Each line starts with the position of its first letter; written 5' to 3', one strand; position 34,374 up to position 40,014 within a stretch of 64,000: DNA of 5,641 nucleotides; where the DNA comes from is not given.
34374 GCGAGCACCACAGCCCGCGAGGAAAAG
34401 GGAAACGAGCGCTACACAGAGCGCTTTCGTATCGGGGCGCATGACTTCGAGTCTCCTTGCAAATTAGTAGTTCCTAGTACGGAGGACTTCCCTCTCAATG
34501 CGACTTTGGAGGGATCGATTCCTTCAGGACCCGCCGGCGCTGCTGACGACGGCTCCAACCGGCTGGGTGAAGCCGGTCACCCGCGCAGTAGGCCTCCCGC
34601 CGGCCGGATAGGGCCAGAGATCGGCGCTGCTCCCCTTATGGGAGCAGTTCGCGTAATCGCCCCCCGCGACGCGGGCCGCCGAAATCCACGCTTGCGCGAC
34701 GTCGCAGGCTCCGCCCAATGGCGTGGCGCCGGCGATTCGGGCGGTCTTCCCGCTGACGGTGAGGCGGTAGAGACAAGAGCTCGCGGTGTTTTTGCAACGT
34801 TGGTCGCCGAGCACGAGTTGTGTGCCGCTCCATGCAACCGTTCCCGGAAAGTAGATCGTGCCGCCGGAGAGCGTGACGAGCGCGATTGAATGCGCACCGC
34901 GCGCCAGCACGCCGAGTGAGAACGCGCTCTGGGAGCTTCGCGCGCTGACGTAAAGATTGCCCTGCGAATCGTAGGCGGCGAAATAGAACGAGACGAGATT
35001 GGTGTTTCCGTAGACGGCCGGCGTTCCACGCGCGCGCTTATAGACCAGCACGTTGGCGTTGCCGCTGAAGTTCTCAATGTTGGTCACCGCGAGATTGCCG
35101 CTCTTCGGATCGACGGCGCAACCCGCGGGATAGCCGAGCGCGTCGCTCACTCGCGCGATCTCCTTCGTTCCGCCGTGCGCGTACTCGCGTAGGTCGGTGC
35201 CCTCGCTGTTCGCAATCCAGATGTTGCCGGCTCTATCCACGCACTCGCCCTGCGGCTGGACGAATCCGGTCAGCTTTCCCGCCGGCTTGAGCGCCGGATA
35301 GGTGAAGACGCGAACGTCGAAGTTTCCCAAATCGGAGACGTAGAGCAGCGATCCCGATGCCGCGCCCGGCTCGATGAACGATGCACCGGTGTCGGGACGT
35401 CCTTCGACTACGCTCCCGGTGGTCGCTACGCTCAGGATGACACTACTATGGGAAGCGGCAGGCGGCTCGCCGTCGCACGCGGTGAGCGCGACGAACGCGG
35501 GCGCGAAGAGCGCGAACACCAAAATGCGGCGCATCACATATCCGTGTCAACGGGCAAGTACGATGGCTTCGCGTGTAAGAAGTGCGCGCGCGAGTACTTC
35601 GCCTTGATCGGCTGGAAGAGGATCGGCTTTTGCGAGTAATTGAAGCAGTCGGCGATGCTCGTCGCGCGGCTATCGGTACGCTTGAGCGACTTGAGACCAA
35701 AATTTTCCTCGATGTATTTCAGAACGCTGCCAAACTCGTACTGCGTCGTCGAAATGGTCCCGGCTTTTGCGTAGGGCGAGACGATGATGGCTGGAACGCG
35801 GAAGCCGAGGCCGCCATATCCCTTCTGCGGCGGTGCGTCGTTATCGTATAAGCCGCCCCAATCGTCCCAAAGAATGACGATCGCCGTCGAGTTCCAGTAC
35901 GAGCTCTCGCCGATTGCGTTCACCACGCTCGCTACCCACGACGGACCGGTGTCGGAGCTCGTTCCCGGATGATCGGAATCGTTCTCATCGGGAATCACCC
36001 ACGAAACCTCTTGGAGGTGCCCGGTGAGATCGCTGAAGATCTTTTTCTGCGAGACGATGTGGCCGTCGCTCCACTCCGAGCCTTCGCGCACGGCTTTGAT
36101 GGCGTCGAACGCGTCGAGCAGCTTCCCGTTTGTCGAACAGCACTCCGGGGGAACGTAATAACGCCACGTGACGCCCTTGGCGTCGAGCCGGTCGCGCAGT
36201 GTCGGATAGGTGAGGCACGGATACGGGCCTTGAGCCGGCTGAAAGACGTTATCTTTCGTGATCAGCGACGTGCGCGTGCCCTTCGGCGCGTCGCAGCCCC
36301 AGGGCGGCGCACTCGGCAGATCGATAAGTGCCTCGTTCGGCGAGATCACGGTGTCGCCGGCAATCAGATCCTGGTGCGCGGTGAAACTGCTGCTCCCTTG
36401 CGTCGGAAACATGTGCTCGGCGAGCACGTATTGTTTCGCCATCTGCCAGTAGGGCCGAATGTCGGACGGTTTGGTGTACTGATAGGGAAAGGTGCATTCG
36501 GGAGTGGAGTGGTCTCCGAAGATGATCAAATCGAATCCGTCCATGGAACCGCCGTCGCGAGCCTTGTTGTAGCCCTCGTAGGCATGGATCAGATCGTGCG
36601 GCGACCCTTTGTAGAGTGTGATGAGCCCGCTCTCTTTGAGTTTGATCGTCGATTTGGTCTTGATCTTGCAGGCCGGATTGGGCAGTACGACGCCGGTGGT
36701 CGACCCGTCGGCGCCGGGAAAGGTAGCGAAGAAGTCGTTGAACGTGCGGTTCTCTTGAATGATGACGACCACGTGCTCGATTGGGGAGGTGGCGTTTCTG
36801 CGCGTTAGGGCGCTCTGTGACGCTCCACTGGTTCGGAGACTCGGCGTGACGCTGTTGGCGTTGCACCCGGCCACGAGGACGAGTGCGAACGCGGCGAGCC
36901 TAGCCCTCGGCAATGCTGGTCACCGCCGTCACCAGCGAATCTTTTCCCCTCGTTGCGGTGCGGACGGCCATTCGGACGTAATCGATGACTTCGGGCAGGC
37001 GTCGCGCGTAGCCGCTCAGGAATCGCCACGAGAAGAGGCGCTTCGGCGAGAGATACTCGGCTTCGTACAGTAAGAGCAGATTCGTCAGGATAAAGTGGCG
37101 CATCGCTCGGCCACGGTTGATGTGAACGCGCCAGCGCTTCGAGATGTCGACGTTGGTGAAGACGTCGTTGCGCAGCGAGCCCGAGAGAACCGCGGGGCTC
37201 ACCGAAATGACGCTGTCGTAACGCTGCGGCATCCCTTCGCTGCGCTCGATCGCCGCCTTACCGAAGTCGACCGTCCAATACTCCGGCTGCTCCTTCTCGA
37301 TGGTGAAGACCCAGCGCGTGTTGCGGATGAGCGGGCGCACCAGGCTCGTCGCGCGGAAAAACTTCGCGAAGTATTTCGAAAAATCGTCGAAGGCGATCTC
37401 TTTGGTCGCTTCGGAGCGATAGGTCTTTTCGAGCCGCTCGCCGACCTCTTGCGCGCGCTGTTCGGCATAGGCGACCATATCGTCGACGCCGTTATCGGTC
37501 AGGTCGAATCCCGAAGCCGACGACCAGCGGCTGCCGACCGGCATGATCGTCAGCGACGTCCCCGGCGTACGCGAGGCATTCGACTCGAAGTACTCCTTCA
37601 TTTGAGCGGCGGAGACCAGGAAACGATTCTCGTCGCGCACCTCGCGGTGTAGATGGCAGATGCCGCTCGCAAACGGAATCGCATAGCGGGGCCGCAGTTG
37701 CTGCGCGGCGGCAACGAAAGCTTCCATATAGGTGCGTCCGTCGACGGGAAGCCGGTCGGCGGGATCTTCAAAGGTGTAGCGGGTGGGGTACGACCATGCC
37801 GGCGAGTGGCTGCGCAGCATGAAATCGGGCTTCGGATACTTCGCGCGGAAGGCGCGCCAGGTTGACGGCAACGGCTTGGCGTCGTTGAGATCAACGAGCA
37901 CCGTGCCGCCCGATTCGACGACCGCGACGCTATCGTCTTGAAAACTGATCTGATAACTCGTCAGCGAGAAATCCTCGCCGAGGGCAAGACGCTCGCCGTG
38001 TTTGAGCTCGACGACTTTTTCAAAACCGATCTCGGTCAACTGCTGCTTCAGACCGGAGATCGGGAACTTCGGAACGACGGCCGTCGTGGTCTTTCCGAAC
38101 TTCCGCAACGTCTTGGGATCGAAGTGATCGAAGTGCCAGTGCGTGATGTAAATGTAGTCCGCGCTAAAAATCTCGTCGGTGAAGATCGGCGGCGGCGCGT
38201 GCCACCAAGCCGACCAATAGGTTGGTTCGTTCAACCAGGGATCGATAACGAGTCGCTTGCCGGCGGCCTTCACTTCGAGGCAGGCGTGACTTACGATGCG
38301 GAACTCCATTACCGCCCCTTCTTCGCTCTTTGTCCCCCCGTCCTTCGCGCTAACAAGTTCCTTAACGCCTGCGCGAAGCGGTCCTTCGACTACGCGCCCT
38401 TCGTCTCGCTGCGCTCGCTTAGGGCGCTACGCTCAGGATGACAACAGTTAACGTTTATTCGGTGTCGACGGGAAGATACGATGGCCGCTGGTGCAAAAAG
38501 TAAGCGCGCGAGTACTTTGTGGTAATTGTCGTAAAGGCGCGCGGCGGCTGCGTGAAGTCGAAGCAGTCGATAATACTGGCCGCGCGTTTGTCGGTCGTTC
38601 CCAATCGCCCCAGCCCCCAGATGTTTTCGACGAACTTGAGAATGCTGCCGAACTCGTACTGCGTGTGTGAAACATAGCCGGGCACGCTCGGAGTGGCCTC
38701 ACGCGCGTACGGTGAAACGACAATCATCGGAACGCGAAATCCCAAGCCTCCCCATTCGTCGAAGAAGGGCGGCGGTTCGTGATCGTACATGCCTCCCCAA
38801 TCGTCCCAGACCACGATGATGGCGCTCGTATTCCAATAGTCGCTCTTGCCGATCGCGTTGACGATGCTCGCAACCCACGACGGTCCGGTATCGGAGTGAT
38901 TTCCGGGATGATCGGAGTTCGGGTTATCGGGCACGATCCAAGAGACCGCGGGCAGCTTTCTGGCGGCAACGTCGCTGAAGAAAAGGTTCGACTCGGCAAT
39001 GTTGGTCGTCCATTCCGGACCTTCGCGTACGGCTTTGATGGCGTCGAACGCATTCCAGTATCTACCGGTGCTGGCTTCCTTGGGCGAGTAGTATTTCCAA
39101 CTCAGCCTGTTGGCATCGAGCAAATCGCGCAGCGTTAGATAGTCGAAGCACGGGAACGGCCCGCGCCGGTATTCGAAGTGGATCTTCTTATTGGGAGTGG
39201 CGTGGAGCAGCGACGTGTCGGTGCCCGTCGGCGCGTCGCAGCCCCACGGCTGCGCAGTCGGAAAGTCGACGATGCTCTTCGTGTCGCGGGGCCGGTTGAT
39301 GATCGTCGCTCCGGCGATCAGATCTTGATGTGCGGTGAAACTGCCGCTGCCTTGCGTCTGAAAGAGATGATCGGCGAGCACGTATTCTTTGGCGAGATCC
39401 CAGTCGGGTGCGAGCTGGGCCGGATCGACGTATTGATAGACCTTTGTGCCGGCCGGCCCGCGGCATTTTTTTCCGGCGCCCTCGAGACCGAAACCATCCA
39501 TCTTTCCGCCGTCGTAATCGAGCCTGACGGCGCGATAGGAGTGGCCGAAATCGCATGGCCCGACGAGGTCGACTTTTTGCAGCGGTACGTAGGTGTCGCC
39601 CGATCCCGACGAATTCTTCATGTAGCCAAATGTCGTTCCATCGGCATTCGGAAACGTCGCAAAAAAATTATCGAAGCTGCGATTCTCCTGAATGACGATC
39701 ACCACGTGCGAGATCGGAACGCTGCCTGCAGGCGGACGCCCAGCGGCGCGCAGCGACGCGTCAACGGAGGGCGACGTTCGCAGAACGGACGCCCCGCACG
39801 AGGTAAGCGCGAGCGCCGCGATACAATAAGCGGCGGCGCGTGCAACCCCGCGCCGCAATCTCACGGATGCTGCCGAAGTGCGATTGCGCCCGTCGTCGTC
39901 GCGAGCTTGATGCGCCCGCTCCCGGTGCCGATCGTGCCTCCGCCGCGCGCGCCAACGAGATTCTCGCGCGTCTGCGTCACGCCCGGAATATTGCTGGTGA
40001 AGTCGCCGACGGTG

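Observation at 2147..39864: Eighteen intact AcpA/phospholipase-C-like phosphoesterase lipoprotein paralogs packed into about 38 kb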

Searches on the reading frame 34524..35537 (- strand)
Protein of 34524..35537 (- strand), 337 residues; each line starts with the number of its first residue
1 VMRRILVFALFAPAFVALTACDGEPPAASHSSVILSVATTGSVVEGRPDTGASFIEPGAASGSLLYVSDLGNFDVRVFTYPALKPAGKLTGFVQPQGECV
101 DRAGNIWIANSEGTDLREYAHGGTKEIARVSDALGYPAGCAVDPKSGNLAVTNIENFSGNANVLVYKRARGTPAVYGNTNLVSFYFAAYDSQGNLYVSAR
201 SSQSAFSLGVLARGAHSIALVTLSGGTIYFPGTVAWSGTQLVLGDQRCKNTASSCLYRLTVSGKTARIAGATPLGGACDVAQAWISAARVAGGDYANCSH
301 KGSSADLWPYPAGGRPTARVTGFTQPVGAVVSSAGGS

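Call 32: search_protein_families(library=pfam, proteins=[window:34524-35537:-], max_evalue=0.01)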
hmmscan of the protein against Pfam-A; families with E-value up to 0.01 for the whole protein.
window:34524-35537:- (337 aa): 2 families
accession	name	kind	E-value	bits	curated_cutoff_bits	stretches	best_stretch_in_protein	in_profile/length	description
PF01436.27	NHL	-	7.6e-07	29.3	20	0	92-112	1-21/28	NHL repeat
PF08450.18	SGL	-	0.0083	16.2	26.3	0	64-152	147-243/246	SMP-30/Gluconolactonase/LRE-like region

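Call 33: search_protein_families(library=ncbifam, proteins=[window:34524-35537:-], max_evalue=0.01)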
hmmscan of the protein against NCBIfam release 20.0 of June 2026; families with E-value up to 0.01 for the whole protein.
window:34524-35537:- (337 aa): 1 family
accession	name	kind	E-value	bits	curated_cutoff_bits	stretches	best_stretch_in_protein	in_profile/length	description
NF033206.1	ScyE_fam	subfamily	0.0023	17.5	80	0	87-202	222-322/333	ScyD/ScyE family protein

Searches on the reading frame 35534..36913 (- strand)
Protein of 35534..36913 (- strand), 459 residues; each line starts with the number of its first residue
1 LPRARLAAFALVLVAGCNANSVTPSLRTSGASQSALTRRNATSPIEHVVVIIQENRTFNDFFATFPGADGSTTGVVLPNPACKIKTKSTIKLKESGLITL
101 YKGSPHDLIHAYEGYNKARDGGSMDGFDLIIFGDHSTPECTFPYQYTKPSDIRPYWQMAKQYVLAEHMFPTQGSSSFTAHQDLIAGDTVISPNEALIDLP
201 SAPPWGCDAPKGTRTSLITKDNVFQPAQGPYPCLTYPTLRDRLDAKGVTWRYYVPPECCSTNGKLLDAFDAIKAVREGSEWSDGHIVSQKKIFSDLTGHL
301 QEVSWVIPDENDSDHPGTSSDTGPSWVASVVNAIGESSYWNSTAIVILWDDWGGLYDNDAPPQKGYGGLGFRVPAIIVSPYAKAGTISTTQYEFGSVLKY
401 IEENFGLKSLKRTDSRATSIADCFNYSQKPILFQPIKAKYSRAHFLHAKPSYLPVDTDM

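Call 9: search_protein_families(library=pfam, proteins=[window:35534-36913:-])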
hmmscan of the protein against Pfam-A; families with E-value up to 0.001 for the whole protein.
window:35534-36913:- (459 aa): 1 family
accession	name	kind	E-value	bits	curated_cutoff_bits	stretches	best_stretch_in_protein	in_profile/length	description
PF04185.19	Phosphoesterase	-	8.1e-51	173.7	23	1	45-408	1-356/356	Phosphoesterase family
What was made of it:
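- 35534..36913 (-): c17, clade A PF04185 lipoprotein (459 aa). PF04185 E 8e-51 (call 9).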

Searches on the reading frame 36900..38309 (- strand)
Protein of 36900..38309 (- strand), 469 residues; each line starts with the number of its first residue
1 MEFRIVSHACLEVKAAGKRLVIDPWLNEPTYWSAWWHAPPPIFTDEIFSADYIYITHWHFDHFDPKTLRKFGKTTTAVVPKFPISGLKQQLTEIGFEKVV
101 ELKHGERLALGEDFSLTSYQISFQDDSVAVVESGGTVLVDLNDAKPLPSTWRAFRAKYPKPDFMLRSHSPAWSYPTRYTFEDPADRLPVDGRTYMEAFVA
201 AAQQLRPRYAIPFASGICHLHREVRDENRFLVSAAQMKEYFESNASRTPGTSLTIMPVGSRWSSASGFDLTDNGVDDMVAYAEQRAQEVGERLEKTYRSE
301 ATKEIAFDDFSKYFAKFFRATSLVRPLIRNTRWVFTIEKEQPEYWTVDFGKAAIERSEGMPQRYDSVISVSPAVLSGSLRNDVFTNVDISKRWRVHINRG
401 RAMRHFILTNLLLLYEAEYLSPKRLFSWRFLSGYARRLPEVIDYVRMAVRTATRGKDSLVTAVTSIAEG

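Call 32: search_protein_families(library=pfam, proteins=[window:36900-38309:-], max_evalue=0.01)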
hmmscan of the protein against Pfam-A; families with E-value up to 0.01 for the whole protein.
window:36900-38309:- (469 aa): 2 families
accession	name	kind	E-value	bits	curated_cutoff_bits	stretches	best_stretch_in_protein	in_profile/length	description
PF13483.12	Lactamase_B_3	-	1.4e-08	35.3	24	1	6-110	5-70/160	Beta-lactamase superfamily domain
PF12706.13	Lactamase_B_2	-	2.1e-06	27.9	27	1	19-118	2-107/200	Beta-lactamase superfamily domain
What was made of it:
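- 36900..38309 (-): Metallo-beta-lactamase-fold protein (context gene). Pfam Lactamase_B_3 and Lactamase_B_2 (call 32).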

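Call 33: search_protein_families(library=ncbifam, proteins=[window:36900-38309:-], max_evalue=0.01)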
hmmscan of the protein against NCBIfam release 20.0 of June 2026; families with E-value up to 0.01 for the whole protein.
window:36900-38309:- (469 aa): 1 family
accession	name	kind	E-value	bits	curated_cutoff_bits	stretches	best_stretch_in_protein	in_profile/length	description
NF001911.0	PRK00685.1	equivalog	1.3e-06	28.1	144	1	1-108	1-95/228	metal-dependent hydrolase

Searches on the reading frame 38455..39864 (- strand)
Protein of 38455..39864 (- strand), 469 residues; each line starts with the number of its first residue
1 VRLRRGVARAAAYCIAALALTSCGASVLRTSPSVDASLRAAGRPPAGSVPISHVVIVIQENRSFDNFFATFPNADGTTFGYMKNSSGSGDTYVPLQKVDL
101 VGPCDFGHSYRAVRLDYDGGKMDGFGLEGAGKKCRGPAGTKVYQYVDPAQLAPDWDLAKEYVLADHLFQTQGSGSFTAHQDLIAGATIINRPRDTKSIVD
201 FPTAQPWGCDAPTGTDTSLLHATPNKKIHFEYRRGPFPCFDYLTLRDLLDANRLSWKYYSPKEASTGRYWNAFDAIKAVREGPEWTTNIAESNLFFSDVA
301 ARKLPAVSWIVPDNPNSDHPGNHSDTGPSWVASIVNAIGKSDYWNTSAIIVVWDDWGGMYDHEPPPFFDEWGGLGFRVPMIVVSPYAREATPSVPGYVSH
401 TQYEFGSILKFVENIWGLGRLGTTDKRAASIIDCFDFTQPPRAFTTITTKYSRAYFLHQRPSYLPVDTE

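Call 9: search_protein_families(library=pfam, proteins=[window:38455-39864:-])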
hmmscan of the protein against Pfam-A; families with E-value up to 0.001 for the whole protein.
window:38455-39864:- (469 aa): 1 family
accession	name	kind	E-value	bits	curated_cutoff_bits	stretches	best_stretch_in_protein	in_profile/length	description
PF04185.19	Phosphoesterase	-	4.5e-57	194.3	23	1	51-418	1-355/356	Phosphoesterase family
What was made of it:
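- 38455..39864 (-): c18, clade A PF04185 lipoprotein (469 aa), last gene of the array. PF04185 E 4.5e-57 (call 9).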
